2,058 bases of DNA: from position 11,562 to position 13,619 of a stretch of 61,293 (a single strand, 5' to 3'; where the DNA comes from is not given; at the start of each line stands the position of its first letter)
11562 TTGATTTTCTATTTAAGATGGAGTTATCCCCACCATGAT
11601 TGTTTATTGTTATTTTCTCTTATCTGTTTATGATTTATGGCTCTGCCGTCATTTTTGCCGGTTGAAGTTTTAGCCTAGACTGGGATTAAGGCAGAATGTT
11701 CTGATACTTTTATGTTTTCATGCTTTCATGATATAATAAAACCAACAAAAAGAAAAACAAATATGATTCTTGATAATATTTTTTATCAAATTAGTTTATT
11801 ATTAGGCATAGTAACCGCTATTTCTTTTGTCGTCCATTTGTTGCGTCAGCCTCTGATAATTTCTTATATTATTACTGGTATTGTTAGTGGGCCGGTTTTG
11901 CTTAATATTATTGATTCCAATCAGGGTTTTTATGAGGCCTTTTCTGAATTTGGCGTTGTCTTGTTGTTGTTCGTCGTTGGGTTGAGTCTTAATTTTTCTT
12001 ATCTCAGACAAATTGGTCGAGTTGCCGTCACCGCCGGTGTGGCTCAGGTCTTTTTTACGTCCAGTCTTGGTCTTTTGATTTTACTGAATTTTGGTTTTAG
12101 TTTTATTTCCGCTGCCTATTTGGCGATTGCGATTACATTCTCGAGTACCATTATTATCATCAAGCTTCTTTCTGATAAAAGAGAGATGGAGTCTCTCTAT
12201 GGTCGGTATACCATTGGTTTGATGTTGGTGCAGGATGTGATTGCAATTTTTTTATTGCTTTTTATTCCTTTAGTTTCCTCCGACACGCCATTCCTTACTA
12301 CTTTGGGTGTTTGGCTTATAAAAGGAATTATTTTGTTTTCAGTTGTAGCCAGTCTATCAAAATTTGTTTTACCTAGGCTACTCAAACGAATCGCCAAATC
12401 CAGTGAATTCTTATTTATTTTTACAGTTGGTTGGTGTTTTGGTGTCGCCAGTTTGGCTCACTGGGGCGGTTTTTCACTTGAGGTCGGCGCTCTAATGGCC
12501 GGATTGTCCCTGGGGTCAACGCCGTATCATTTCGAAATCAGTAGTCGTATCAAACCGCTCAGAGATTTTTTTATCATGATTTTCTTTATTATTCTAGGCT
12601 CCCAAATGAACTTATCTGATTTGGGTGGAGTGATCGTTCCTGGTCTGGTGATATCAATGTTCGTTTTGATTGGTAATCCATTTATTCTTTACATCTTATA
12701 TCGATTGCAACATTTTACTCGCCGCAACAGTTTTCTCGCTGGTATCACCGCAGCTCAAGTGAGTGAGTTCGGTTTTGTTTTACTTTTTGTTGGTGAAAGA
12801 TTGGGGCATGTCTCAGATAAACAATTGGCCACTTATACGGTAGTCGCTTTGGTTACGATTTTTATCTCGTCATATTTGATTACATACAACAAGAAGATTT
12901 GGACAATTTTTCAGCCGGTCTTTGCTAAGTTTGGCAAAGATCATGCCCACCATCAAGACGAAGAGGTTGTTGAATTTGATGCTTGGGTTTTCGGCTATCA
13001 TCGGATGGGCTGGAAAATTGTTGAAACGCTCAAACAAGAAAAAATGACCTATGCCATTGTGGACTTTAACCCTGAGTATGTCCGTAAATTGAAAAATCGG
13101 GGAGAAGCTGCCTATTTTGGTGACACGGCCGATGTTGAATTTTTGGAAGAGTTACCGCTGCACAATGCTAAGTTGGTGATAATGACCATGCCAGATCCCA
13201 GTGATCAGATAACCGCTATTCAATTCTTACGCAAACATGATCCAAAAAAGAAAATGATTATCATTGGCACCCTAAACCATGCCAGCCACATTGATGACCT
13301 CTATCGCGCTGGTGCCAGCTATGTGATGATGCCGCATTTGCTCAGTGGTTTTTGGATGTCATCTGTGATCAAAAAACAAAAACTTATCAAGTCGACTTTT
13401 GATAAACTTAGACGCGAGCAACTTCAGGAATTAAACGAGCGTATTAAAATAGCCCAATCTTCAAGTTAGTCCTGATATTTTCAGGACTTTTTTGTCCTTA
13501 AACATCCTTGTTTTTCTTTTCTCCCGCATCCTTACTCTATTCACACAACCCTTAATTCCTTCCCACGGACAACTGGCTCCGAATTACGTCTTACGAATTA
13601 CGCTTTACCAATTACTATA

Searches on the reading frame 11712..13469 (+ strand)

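Call 76: search_protein_families(library=pfam, proteins=[window:11712-13469:+], max_evalue=0.001)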
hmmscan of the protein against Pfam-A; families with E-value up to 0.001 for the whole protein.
window:11712-13469:+ (585 aa): 3 families
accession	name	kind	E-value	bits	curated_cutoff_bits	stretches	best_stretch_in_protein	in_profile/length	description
PF00999.27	Na_H_Exchanger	-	1.7e-56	192.2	26.2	1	34-388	5-367/375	Sodium/hydrogen exchanger, transmembrane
PF02254.24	TrkA_N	-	1.8e-19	70.6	23.8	1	426-541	3-116/116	TrkA-N domain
PF03812.18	KdgT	-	0.00078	19.4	25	1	276-392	184-301/305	2-keto-3-deoxygluconate permease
